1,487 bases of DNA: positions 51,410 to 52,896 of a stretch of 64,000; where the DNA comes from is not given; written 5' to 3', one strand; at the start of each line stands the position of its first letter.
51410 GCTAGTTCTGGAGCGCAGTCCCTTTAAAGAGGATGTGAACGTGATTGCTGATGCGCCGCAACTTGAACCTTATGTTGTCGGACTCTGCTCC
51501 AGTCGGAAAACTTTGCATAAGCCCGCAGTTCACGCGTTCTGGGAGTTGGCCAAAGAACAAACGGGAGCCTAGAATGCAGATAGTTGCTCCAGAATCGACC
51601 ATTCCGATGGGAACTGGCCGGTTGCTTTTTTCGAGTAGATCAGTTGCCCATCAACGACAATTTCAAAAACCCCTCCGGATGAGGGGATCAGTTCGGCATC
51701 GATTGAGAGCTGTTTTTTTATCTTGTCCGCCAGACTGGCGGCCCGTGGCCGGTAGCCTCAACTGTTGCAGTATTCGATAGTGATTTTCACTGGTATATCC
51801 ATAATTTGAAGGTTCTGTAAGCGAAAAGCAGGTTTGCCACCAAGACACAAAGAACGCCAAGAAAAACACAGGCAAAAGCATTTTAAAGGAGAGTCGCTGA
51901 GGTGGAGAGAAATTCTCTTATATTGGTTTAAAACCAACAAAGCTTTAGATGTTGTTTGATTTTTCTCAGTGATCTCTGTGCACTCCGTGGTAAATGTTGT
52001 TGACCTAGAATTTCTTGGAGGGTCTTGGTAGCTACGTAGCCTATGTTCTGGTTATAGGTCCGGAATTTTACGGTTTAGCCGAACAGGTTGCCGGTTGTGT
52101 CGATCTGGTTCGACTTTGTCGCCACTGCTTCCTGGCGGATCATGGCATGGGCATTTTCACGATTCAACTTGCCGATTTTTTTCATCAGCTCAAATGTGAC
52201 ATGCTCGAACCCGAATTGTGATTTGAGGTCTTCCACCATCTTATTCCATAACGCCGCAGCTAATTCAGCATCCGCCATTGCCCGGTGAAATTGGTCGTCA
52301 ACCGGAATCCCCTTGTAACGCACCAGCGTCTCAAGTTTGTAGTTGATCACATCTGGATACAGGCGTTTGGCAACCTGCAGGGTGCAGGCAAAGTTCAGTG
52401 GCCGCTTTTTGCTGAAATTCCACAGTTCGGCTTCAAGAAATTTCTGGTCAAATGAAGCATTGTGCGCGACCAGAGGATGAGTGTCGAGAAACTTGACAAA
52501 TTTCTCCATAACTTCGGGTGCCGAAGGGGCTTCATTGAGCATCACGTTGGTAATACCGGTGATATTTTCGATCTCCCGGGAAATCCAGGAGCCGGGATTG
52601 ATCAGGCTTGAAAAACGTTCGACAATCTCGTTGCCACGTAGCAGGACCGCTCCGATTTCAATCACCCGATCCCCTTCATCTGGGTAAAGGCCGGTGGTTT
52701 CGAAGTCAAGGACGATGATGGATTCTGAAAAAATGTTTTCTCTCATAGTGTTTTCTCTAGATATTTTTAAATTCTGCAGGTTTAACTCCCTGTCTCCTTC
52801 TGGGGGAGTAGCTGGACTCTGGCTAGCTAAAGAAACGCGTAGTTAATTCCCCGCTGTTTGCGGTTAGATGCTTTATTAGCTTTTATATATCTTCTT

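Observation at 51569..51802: Hidden selenoprotein gene: Rdx/SelW-like CxxU protein with SECIS-like hairpin, invisible to stop-to-stop ORF calling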

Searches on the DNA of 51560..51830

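Call 57: search_rna_families(source=window, start=51560, end=51830, threshold=evalue, max_evalue=10, show_alignments=2)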
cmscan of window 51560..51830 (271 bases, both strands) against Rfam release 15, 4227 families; matches with E-value up to 10: 1.
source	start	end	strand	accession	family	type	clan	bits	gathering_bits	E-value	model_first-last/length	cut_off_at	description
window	51685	51741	-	RF02960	DUF2800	Cis-reg;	-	14.5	60.2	2.1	1-158/158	no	DUF2800 RNA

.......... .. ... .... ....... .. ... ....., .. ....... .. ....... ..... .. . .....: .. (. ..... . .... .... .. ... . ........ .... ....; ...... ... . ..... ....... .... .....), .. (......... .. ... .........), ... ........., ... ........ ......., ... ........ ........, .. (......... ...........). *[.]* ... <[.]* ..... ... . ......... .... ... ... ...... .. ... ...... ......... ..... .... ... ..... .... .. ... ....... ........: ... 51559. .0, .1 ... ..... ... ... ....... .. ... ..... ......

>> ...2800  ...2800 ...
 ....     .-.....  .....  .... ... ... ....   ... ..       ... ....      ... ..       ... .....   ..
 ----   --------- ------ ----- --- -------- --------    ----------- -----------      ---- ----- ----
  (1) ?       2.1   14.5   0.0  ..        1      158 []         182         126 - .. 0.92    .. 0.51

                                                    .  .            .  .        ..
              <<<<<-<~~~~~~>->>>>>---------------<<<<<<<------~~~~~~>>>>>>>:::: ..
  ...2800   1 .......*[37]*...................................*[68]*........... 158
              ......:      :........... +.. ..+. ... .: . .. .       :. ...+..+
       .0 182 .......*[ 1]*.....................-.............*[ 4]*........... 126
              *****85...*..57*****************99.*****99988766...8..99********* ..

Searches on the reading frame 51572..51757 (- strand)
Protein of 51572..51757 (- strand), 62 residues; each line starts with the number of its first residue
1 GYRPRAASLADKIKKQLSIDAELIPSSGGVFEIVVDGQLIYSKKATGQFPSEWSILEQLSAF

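Call 4: search_protein_families(library=pfam, proteins=[window:51572-51757:-], max_evalue=1)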
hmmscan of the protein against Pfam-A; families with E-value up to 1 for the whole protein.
seq(62 aa): 1 family
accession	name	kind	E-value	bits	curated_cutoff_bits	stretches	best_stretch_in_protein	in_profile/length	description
PF10262.15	Rdx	-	5.1e-13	49.5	22.6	1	1-59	11-72/74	Rdx family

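Call 5: search_protein_families(library=ncbifam, proteins=[window:51572-51757:-], max_evalue=1)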
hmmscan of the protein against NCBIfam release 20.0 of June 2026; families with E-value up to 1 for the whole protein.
seq(62 aa): 2 families
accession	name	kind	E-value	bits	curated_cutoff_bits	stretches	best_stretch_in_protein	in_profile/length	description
NF041051.1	SelTWH_Campy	equivalog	7e-19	67.9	88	1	1-59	10-69/70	SelT/SelW/SelH family (seleno)protein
TIGR02174.1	CXXU_selWTH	subfamily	2.6e-12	46.8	34.2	1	1-59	10-72/74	SelT/SelW/SelH family protein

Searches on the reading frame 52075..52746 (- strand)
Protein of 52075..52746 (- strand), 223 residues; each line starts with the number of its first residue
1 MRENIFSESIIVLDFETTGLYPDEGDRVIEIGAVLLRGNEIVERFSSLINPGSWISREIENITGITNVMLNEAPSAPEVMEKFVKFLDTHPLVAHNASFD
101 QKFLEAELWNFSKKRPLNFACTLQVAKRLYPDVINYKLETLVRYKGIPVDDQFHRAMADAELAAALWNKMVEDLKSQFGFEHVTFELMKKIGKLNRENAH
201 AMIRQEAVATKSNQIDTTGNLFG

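Call 33: search_protein_families(library=ncbifam, proteins=[window:52075-52746:-], max_evalue=0.00001)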
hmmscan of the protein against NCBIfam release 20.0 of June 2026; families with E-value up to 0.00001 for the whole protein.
window:52075-52746:- (223 aa): 27 families (the best 25 are shown)
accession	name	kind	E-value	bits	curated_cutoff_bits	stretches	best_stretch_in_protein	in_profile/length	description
NF005906.0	PRK07883.1-4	equivalog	1.4e-49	168.9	495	1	9-205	7-206/563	DEDD exonuclease domain-containing protein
NF005289.0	PRK06807.1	equivalog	7.2e-43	147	335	1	8-173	8-171/313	3'-5' exonuclease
NF001688.0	PRK00448.1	equivalog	8.5e-42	142.9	873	1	7-191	422-603/1445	PolC-type DNA polymerase III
NF005836.0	PRK07740.1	equivalog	1.4e-40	139.2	261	1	9-177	60-229/244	hypothetical protein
TIGR01405.1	polC_Gram_pos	equivalog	5.7e-37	127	1043.45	1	8-186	189-366/1211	DNA polymerase III subunit alpha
NF005981.0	PRK08074.1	equivalog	2.3e-36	125.2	789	1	9-176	4-171/931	ATP-dependent DNA helicase DinG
TIGR01407.1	dinG_rel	hypoth_equivalog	1.7e-34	119.2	547.7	1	11-176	3-167/889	putative DnaQ family exonuclease/DinG family helicase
NF005905.0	PRK07883.1-3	equivalog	2.1e-34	119.1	508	1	5-183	21-199/581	DEDD exonuclease domain-containing protein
NF005907.0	PRK07883.1-5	equivalog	2.7e-34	118.5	454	1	9-176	29-197/584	DEDD exonuclease domain-containing protein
NF006316.0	PRK08517.1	equivalog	6.8e-33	114.1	247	1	6-177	68-236/270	3'-5' exonuclease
TIGR01406.1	dnaQ_proteo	equivalog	1.9e-32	112.7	222.7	1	10-198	2-196/231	DNA polymerase III subunit epsilon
TIGR00573.1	dnaq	subfamily_domain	7.9e-30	104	71.5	1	8-186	7-182/217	exonuclease, DNA polymerase III, epsilon subunit family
NF004316.1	PRK05711.1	equivalog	2.1e-29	102.8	196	1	10-189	3-183/234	DNA polymerase III subunit epsilon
NF004719.0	PRK06063.1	equivalog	4.1e-27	95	389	1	9-174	17-180/331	DEDDh family exonuclease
NF005904.0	PRK07883.1-2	equivalog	1.9e-26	92.5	969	1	7-164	29-187/584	DEDD exonuclease domain-containing protein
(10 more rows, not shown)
